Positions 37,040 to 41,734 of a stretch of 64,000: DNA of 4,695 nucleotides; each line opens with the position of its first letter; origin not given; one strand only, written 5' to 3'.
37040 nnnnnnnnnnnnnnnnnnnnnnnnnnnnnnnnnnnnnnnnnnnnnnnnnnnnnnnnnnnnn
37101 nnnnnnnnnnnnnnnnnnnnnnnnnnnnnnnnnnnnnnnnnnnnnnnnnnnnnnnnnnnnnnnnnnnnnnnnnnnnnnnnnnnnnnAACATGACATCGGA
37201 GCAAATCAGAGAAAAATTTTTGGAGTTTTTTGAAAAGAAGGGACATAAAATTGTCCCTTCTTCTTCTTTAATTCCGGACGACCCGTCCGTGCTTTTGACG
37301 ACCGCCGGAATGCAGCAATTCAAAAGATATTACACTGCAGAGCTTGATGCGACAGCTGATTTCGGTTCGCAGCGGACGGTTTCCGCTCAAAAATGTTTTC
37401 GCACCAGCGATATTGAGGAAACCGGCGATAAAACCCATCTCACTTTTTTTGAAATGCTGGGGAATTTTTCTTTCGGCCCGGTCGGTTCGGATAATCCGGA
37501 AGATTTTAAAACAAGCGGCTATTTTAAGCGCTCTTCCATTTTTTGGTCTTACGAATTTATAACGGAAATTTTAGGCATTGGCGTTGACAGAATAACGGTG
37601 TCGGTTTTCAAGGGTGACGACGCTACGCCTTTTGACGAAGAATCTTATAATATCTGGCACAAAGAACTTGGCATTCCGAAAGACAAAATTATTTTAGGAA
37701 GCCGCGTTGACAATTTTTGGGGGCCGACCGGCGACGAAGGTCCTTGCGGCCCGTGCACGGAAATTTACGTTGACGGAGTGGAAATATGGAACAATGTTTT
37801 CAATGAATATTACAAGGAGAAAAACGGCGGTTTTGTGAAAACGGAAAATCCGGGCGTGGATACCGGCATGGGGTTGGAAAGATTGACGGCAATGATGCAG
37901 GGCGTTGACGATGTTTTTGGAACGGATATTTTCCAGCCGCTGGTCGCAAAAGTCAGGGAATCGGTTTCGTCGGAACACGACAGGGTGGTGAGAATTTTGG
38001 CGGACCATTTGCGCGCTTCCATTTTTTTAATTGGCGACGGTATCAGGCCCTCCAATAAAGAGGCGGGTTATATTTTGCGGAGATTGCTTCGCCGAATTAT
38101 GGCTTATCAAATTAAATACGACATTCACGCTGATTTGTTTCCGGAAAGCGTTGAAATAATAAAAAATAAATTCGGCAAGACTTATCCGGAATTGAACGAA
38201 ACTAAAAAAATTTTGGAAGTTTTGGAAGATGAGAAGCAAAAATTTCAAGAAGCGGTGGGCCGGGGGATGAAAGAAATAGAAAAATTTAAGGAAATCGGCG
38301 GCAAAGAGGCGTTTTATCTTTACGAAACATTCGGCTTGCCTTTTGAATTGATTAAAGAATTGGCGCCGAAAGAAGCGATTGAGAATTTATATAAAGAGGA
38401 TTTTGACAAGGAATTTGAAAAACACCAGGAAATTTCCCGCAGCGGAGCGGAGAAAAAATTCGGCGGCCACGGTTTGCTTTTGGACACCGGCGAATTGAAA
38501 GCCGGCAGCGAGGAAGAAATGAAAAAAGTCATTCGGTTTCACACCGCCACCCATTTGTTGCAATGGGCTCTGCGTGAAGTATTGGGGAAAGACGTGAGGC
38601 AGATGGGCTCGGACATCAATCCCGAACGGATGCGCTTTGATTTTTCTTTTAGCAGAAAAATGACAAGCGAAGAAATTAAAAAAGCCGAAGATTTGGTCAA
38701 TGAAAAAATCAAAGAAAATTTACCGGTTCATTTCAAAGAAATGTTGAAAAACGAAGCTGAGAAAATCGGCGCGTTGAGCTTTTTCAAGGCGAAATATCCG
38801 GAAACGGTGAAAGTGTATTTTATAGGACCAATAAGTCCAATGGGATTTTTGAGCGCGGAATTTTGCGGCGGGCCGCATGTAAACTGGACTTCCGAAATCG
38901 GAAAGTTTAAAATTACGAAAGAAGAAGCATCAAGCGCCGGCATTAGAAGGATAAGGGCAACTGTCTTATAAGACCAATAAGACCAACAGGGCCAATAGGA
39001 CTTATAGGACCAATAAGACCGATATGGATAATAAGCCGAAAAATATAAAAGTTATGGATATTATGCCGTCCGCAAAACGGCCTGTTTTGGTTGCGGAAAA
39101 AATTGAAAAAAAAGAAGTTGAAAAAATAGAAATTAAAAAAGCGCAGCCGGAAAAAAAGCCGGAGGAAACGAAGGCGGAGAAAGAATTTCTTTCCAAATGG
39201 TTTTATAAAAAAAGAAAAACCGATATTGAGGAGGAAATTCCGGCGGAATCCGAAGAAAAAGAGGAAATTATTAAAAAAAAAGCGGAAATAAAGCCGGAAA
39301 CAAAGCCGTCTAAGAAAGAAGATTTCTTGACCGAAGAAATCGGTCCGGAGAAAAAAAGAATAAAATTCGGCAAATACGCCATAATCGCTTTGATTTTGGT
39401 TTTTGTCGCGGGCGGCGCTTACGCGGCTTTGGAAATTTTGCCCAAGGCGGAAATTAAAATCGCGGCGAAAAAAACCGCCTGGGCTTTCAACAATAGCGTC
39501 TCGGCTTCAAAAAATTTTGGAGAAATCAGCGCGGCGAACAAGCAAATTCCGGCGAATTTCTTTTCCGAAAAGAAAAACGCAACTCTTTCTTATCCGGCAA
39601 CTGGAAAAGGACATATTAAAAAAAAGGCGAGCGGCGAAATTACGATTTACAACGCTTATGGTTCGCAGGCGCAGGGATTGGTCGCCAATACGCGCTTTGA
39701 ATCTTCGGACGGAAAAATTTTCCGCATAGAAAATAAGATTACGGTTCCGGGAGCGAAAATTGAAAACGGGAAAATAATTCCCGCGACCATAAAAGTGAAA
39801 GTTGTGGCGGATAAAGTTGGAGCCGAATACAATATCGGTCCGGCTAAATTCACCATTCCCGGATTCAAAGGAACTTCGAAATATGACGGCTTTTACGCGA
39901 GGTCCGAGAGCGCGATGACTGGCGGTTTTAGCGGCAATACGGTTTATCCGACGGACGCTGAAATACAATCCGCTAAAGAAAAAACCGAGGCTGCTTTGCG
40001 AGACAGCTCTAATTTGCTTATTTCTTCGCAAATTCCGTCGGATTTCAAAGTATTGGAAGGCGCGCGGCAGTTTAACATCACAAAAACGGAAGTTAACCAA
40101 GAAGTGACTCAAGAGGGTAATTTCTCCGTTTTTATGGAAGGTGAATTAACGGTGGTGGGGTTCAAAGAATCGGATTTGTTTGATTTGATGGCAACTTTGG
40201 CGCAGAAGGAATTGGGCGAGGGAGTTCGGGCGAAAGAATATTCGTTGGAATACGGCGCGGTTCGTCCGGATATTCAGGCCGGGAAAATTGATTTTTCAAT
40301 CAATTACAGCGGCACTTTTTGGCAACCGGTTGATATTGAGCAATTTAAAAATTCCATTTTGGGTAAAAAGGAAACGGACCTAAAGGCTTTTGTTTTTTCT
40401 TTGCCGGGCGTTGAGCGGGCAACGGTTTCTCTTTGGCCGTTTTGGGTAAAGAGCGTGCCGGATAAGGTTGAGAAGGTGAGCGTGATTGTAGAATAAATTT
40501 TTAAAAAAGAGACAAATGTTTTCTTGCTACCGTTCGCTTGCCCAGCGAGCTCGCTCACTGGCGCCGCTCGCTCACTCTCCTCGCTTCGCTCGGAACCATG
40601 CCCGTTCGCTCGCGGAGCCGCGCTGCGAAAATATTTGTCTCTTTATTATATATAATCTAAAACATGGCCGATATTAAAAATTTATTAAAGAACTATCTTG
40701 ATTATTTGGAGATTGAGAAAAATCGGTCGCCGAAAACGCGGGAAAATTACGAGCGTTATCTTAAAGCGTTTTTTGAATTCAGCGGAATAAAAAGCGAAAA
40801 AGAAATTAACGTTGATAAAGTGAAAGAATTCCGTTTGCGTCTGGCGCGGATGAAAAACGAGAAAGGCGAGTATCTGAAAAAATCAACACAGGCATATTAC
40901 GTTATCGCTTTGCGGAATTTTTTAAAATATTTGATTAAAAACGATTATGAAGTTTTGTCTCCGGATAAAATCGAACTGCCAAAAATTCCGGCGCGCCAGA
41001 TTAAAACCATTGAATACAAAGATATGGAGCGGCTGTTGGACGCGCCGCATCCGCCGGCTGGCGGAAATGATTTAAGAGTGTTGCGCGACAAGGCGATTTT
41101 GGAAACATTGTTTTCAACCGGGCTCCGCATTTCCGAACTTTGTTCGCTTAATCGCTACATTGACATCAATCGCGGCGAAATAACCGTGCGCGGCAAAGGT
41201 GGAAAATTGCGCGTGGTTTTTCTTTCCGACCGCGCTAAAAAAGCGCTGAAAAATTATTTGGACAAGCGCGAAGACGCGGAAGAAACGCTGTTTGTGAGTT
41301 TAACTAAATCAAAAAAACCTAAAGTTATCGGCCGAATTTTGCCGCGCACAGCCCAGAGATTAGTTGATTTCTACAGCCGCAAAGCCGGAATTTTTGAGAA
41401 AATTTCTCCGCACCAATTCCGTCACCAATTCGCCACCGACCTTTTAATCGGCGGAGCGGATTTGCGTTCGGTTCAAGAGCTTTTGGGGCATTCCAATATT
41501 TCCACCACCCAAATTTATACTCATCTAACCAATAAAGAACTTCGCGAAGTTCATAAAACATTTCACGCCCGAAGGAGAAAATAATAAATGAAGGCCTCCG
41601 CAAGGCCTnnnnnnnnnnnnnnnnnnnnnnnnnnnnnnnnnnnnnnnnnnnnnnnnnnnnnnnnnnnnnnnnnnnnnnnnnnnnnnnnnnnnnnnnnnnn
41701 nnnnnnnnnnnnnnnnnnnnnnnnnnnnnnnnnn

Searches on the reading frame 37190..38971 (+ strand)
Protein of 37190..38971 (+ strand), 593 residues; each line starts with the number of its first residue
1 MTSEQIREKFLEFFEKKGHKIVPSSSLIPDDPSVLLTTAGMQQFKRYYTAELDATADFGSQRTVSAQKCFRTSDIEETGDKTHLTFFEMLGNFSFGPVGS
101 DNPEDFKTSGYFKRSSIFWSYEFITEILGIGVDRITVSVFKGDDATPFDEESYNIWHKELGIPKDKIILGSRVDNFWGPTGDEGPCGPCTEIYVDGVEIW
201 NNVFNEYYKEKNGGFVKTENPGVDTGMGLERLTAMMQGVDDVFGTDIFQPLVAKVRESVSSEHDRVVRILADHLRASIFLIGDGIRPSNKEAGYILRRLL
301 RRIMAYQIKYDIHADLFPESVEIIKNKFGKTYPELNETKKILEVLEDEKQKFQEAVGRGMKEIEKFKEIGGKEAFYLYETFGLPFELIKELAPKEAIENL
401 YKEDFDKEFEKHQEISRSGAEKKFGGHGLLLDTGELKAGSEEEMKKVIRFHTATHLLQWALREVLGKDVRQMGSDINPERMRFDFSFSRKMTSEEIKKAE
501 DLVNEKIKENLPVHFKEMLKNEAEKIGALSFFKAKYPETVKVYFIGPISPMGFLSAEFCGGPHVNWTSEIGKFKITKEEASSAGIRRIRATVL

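Call 82: search_protein_families(library=pfam, proteins=[window:37190-38971:+], max_evalue=0.00001)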
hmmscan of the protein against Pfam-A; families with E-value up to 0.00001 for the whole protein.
window:37190-38971:+ (593 aa): 2 families
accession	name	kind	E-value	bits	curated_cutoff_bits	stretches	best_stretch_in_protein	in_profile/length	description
PF01411.24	tRNA-synt_2c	-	4.6e-109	365.9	30.3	1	5-423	1-435/552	tRNA synthetases class II (A)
PF07973.19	tRNA_SAD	-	2.5e-14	53.4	24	1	540-588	1-43/44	Threonyl and Alanyl tRNA synthetase second additional domain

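Call 83: find_homologous_proteins(query=window:37190-38971:+, max_evalue=1e-30)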
Query window:37190-38971:+ (593 aa): 8000 proteins with E <= 1e-30 among 8000 candidates; the best 120 are listed.
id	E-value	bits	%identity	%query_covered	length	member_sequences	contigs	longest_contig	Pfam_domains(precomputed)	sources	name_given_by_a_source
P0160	0.0e+0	1328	100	98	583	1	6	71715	PF01411.25,PF07973.20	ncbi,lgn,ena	-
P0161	0.0e+0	1209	91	98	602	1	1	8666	PF01411.25,PF07973.20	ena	-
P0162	0.0e+0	1139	83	100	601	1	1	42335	PF01411.25,PF07973.20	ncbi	-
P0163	0.0e+0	1127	84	99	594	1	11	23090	PF01411.25,PF07973.20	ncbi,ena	ncbi:MAG: alanine--tRNA ligase [Patescibacteria group bacterium]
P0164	0.0e+0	1127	83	100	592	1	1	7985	PF01411.25,PF07973.20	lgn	-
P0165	0.0e+0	1120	83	100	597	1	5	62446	PF01411.25,PF07973.20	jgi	jgi:alanyl-tRNA synthetase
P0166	0.0e+0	1114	82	100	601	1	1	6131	PF01411.25,PF07973.20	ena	-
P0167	0.0e+0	1113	82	100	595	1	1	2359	PF01411.25,PF07973.20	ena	-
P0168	0.0e+0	1113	83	100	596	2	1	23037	PF01411.25,PF07973.20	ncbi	-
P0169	0.0e+0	1111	81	100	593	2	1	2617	PF01411.25,PF07973.20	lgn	-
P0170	0.0e+0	1104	82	100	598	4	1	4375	PF01411.25,PF07973.20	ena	-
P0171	0.0e+0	1102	82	100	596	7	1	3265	PF01411.25,PF07973.20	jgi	-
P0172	0.0e+0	1092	81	100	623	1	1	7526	PF01411.25,PF07973.20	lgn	-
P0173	0.0e+0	1061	79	100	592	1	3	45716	PF01411.25,PF07973.20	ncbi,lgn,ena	-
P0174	0.0e+0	1043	78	100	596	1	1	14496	PF01411.25,PF07973.20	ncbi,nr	ncbi:alanine--tRNA ligase [Candidatus Wolfebacteria bacterium]|nr:alanine--tRNA ligase [Candidatus W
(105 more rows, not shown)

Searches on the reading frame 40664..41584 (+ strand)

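Call 81: search_protein_families(library=pfam, proteins=[window:40664-41584:+], max_evalue=0.001)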
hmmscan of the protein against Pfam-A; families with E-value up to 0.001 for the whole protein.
window:40664-41584:+ (306 aa): 4 families
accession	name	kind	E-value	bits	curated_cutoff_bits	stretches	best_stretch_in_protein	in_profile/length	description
PF00589.27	Phage_integrase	-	3.5e-40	138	27.1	1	116-291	3-171/172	Phage integrase family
PF02899.23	Phage_int_SAM_1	-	4.7e-13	49.7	22.3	1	8-92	1-81/83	Phage integrase, N-terminal SAM-like domain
PF13495.12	Phage_int_SAM_4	-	4.7e-05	24.2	27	1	7-95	1-83/85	Phage integrase, N-terminal SAM-like domain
PF13102.12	Phage_int_SAM_5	-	0.00094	20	22.3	1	16-97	11-89/98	Phage integrase SAM-like domain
